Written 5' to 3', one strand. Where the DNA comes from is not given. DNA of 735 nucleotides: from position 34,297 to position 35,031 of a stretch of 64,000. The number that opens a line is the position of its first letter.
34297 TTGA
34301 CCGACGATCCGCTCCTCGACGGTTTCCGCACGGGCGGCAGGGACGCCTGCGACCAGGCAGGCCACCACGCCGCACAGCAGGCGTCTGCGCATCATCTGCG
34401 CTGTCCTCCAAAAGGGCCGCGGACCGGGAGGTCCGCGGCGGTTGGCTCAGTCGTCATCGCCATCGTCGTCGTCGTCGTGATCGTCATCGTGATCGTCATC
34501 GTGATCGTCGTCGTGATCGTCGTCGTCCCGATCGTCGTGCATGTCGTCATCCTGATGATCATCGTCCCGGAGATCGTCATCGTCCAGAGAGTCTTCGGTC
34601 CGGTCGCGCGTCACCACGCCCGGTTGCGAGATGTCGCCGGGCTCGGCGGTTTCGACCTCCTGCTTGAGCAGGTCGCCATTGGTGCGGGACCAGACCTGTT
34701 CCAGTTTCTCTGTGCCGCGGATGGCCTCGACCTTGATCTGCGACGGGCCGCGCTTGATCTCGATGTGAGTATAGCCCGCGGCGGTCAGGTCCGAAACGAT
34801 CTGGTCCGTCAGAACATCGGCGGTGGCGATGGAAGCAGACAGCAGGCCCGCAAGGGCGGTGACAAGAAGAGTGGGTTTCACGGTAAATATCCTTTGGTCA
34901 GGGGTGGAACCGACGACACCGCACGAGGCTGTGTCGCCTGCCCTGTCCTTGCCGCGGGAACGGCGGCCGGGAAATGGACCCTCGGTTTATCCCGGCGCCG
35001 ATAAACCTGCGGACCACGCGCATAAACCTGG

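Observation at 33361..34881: Co-oriented cluster of two secreted PepSY proteins with extreme poly-Asp / poly-(Asp-His) tails and a membrane-anchored LuxR-type regulator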

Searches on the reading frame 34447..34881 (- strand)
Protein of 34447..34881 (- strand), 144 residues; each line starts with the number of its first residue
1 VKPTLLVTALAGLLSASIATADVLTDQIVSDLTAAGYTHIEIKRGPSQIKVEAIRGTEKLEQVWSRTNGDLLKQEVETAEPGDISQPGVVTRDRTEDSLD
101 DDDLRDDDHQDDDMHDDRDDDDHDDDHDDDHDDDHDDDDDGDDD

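Call 3: search_protein_families(library=pfam, proteins=[window:34447-34881:-], max_evalue=1)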
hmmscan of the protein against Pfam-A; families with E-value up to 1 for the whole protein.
window:34447-34881:- (144 aa): 0 families

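Call 4: search_protein_families(library=ncbifam, proteins=[window:34447-34881:-], max_evalue=1)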
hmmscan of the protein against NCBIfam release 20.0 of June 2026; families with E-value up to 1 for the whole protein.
window:34447-34881:- (144 aa): 3 families
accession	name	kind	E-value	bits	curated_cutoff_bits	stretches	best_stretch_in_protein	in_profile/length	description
NF047873.1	ZrgA_Zn_trans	equivalog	0.016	14.8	185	1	96-140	98-146/213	zinc uptake protein ZrgA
NF052588.1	RnaseEMycob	equivalog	0.25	9.1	1400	1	90-140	858-909/945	ribonuclease E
NF010472.0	PRK13897.1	equivalog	0.78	8.2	728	1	89-140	600-652/657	type IV secretion system component VirD4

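Call 9: find_encoding_contigs(protein=window:34447-34881:-, flank=6000, max_places=6)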
Protein window:34447-34881:- (144 aa): 1 contig read that carries it; 1 place shown.
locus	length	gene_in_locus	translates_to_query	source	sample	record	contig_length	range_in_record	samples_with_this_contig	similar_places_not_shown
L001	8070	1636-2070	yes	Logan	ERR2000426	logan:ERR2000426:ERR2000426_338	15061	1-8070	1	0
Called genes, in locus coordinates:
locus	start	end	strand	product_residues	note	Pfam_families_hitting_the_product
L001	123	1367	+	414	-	PF00291:PALP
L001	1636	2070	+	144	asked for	-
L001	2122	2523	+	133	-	-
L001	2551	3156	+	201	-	-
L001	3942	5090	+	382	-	PF01145:Band_7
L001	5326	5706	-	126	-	PF09996:DUF2237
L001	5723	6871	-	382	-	PF00144:Beta-lactamase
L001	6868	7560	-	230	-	PF01195:Pept_tRNA_hydro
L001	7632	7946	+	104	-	PF03992:ABM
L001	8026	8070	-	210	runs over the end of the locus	PF01386:Ribosomal_L25p, PF14693:Ribosomal_TL5_C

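Call 86: list_cluster_members(proteins=[window:34447-34881:-, window:33994-34395:-, window:33361-33966:-])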
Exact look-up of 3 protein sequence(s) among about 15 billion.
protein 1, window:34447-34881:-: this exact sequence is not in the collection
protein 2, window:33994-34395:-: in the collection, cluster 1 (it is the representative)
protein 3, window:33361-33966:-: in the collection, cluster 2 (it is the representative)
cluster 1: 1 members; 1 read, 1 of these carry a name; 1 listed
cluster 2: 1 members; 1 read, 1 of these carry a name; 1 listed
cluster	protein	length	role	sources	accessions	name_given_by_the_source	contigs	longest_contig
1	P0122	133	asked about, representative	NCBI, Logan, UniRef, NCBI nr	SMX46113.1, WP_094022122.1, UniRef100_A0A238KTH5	hypothetical protein [Maliponia aquimaris] | PepSY domain-containing protein n=1 Tax=Maliponia aquimaris TaxID=1673631 ...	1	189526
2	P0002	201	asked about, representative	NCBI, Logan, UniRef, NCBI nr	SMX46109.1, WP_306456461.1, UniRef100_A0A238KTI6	helix-turn-helix transcriptional regulator [Maliponia aquimaris] | Bacterial regulatory proteins, luxR family n=1 Tax=Maliponia aquimaris TaxID=1673631 ...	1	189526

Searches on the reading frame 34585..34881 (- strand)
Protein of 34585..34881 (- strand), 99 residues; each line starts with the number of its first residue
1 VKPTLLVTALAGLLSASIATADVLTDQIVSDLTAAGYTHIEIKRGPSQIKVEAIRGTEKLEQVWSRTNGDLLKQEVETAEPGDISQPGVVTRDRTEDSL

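Call 7: search_solved_structures(query=window:34591-34881:-, max_evalue=10)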
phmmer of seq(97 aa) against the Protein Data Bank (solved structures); distinct sequences matched with E-value up to 10: 1.
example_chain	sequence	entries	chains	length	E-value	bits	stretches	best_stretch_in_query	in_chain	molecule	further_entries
3lhe_A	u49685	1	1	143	1.2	12.7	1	26-76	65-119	GntR family Transcriptional regulator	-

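Call 10: find_homologous_proteins(query=window:34585-34881:-, max_evalue=0.01)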
Query seq(99 aa) (99 aa): 1 proteins with E <= 0.01 among 50 candidates.
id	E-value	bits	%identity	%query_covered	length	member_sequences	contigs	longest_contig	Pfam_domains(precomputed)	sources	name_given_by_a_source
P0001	1.5e-16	78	44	100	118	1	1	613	-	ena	-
